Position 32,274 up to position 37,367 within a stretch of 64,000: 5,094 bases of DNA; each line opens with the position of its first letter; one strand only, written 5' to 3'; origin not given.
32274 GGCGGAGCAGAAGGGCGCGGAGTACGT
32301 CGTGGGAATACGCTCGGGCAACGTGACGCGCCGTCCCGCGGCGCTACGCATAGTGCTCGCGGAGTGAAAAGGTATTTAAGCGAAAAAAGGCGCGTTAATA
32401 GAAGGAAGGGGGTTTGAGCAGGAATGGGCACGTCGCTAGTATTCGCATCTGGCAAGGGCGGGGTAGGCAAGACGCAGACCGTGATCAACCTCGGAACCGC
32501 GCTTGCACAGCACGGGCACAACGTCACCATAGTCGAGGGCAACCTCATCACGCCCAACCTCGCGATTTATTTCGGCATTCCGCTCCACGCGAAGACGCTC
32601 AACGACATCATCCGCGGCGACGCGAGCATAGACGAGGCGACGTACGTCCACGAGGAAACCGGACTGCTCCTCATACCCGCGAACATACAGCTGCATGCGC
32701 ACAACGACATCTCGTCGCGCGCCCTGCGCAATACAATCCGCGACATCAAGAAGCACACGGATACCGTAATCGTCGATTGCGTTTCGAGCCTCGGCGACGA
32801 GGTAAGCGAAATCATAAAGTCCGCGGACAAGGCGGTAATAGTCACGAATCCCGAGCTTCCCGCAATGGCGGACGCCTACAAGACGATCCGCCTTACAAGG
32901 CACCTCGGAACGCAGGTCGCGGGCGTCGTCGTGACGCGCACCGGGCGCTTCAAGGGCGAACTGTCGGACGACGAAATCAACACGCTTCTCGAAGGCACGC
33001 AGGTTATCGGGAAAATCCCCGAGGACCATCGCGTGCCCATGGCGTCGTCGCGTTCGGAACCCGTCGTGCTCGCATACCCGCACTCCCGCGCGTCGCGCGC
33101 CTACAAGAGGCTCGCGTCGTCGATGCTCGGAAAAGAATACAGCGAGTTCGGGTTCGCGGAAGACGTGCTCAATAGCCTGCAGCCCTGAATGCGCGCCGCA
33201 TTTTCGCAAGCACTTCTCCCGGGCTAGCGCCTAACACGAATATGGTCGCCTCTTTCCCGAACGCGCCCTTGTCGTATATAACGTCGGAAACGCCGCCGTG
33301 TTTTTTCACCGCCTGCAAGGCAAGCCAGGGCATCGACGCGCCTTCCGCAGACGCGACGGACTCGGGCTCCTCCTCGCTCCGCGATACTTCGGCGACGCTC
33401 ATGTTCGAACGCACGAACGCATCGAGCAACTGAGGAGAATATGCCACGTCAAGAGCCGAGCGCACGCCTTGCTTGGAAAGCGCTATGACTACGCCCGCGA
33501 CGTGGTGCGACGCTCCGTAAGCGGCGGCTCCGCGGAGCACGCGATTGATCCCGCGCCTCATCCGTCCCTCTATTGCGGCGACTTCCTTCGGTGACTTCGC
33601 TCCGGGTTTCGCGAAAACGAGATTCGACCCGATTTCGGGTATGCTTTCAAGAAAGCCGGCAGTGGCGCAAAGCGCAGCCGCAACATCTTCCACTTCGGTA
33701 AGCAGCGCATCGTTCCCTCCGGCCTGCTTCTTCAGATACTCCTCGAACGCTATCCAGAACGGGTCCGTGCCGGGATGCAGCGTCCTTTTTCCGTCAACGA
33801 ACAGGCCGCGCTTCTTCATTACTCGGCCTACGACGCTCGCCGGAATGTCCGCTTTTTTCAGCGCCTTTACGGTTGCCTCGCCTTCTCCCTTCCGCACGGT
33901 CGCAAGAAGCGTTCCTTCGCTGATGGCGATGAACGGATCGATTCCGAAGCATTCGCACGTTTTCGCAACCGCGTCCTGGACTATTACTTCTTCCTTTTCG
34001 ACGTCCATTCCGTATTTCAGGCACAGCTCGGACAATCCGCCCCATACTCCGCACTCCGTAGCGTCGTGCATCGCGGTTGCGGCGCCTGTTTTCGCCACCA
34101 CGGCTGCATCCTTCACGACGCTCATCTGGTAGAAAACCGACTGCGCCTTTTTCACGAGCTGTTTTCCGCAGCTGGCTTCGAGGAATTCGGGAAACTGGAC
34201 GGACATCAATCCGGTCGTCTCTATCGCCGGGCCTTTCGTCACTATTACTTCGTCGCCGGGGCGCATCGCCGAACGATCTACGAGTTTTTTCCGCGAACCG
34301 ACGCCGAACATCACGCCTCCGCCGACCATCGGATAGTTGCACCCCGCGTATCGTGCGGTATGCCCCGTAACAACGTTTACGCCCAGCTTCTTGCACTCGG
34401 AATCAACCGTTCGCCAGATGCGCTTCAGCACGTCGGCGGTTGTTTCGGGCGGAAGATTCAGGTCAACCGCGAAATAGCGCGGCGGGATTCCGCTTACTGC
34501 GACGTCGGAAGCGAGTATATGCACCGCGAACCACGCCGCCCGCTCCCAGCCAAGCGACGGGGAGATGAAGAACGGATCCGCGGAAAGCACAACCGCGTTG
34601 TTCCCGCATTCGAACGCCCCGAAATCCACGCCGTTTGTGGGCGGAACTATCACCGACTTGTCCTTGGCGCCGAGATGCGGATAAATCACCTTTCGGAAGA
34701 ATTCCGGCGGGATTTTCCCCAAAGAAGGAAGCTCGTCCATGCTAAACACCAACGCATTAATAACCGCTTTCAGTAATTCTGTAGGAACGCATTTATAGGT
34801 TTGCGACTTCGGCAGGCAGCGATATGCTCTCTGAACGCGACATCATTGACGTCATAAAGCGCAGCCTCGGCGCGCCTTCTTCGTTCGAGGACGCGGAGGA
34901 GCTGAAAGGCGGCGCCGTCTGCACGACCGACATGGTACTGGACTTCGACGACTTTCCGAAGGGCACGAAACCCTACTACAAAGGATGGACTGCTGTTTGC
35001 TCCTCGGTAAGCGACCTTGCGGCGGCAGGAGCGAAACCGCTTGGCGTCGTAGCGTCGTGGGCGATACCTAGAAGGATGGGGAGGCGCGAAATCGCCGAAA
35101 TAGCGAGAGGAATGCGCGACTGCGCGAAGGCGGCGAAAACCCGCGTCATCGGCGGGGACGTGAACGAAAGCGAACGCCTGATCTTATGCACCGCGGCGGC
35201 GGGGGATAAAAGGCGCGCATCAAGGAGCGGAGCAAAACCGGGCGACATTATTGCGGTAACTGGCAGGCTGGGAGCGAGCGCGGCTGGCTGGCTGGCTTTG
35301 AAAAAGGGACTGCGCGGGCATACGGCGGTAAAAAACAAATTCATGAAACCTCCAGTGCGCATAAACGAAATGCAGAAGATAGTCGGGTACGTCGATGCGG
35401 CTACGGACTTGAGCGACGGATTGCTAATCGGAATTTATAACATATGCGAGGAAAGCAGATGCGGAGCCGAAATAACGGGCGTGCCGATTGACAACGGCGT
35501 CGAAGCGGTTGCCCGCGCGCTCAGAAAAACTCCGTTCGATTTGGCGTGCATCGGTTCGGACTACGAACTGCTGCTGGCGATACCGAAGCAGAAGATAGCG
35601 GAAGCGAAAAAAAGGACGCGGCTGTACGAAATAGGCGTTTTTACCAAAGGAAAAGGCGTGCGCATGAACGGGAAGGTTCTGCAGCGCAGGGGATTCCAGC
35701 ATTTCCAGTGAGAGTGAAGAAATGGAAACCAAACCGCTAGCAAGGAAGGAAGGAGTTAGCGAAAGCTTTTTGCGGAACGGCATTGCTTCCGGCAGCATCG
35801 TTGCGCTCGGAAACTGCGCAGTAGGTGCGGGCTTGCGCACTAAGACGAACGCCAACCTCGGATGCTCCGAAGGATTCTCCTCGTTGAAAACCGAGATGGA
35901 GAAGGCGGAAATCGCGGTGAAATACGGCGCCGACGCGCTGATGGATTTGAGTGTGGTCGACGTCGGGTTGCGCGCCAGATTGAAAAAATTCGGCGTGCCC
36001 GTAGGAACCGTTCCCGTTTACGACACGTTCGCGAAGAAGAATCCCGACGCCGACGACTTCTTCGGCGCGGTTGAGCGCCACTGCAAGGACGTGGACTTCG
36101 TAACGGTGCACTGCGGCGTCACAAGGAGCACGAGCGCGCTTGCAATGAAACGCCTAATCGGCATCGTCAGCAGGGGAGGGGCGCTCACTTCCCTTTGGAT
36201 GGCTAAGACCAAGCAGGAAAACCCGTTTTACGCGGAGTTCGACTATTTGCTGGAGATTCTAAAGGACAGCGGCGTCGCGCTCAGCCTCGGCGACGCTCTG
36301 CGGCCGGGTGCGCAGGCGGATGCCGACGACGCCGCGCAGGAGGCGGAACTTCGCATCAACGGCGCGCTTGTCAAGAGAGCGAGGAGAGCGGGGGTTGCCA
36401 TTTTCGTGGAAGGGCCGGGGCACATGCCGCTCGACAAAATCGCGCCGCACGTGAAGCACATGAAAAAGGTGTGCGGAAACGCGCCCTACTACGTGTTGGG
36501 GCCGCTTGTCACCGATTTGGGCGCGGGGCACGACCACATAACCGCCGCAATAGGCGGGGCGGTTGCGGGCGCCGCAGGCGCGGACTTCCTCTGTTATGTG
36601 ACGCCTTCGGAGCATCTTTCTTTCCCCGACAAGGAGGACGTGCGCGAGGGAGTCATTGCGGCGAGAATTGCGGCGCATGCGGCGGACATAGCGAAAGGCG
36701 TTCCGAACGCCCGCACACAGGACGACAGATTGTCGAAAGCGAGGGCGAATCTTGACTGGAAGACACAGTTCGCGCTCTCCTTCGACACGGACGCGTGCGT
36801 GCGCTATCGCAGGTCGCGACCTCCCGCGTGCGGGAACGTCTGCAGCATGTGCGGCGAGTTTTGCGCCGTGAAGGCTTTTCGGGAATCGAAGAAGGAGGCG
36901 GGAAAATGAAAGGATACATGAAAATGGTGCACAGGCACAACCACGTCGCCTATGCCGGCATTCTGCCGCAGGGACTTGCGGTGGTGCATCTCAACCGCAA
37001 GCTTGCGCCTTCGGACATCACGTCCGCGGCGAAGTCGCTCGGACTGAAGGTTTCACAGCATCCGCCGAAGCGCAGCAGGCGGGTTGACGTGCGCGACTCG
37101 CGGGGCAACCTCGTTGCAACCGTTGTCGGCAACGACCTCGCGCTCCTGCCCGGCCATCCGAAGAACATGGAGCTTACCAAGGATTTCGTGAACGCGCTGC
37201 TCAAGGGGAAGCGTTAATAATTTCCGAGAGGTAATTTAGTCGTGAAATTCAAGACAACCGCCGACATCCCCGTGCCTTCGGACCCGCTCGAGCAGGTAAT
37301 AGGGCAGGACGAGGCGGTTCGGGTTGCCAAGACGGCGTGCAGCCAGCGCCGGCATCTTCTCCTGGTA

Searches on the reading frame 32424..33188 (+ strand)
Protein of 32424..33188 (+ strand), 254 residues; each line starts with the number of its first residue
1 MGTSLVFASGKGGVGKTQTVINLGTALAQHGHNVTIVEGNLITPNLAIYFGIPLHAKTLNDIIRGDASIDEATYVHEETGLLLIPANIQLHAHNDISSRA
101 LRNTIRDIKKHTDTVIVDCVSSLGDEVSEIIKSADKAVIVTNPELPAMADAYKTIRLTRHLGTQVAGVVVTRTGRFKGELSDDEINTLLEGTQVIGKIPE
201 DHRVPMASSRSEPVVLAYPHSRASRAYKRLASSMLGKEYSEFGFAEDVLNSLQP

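Call 36: search_protein_families(library=pfam, proteins=[window:32424-33188:+], max_evalue=0.001)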
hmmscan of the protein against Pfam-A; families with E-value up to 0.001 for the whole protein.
window:32424-33188:+ (254 aa): 8 families
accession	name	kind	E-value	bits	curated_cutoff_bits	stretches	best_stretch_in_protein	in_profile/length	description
PF10609.15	ParA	-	3.3e-19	69.7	27.1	1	5-234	6-245/246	NUBPL iron-transfer P-loop NTPase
PF01656.29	CbiA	-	3.5e-18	66.2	25.4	1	6-214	2-125/125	CobQ/CobB/MinD/ParA nucleotide binding domain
PF13614.12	AAA_31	-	1.2e-17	64.9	27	1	6-150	5-156/177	AAA domain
PF00142.24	Fer4_NifH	-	5.6e-09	36.3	25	0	132-235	139-245/271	4Fe-4S iron sulfur cluster binding proteins, NifH/frxC family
PF09140.17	MipZ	-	2.3e-05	24.3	20.7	1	5-138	3-126/262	ATPase MipZ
PF02374.21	ArsA_ATPase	-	2.5e-05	24.1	24.3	1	5-37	3-35/305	Anion-transporting ATPase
PF06564.18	CBP_BcsQ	-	0.00017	21.6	21.3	1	9-145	8-149/234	Cellulose biosynthesis protein BcsQ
PF13500.12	AAA_26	-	0.00086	19.6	27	0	74-203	61-193/198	AAA domain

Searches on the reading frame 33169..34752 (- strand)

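Call 36: search_protein_families(library=pfam, proteins=[window:33169-34752:-], max_evalue=0.001)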
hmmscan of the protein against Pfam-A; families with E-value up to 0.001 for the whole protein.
window:33169-34752:- (527 aa): 3 families
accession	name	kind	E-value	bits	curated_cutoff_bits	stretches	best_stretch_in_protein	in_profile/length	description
PF10120.14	ThiN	-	2.3e-41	141.7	25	1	353-519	1-164/165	Thiamine-phosphate synthase ThiN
PF02769.27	AIRS_C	-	1.5e-18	67.9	23.1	1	164-319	1-153/156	AIR synthase related protein, C-terminal domain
PF00586.29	AIRS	-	6.9e-14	52.7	24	1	49-147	9-108/112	AIR synthase related protein, N-terminal domain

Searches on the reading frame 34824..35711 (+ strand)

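Call 36: search_protein_families(library=pfam, proteins=[window:34824-35711:+], max_evalue=0.001)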
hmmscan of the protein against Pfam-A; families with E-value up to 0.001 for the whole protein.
window:34824-35711:+ (295 aa): 2 families
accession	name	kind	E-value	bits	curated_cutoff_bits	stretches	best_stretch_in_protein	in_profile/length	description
PF00586.29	AIRS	-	4.6e-19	69.3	24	1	30-127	14-110/112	AIR synthase related protein, N-terminal domain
PF02769.27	AIRS_C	-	2.4e-10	41.2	23.1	1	138-281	1-153/156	AIR synthase related protein, C-terminal domain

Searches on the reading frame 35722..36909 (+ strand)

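Call 36: search_protein_families(library=pfam, proteins=[window:35722-36909:+], max_evalue=0.001)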
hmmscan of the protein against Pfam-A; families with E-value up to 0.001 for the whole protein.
window:35722-36909:+ (395 aa): 1 family
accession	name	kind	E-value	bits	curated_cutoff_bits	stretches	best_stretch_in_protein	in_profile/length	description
PF01964.24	ThiC_Rad_SAM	-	2.1e-150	501.6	25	1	4-387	16-419/420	Radical SAM ThiC family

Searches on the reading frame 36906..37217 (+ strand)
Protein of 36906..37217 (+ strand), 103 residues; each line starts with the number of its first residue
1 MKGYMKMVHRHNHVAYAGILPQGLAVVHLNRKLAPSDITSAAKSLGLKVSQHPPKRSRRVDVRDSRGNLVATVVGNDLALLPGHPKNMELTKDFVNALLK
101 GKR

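Call 36: search_protein_families(library=pfam, proteins=[window:36906-37217:+], max_evalue=0.001)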
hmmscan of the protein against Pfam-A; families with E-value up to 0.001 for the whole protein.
window:36906-37217:+ (103 aa): 0 families

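Call 86: search_solved_structures(query=A4, max_evalue=1)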
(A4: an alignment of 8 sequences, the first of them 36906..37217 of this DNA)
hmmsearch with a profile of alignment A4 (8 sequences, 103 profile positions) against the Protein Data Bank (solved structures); distinct sequences matched with E-value up to 1: 2.
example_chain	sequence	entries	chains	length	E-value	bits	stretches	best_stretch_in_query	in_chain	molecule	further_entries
4u9r_A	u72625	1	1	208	0.24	14.7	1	12-61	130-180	CzcP cation efflux P1-ATPase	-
8k3h_A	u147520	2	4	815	0.43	13.9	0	14-53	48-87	PseP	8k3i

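Call 87: search_protein_families(library=ncbifam, proteins=[window:36906-37217:+], max_evalue=0.01)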
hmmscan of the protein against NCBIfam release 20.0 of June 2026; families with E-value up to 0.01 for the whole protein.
window:36906-37217:+ (103 aa): 0 families
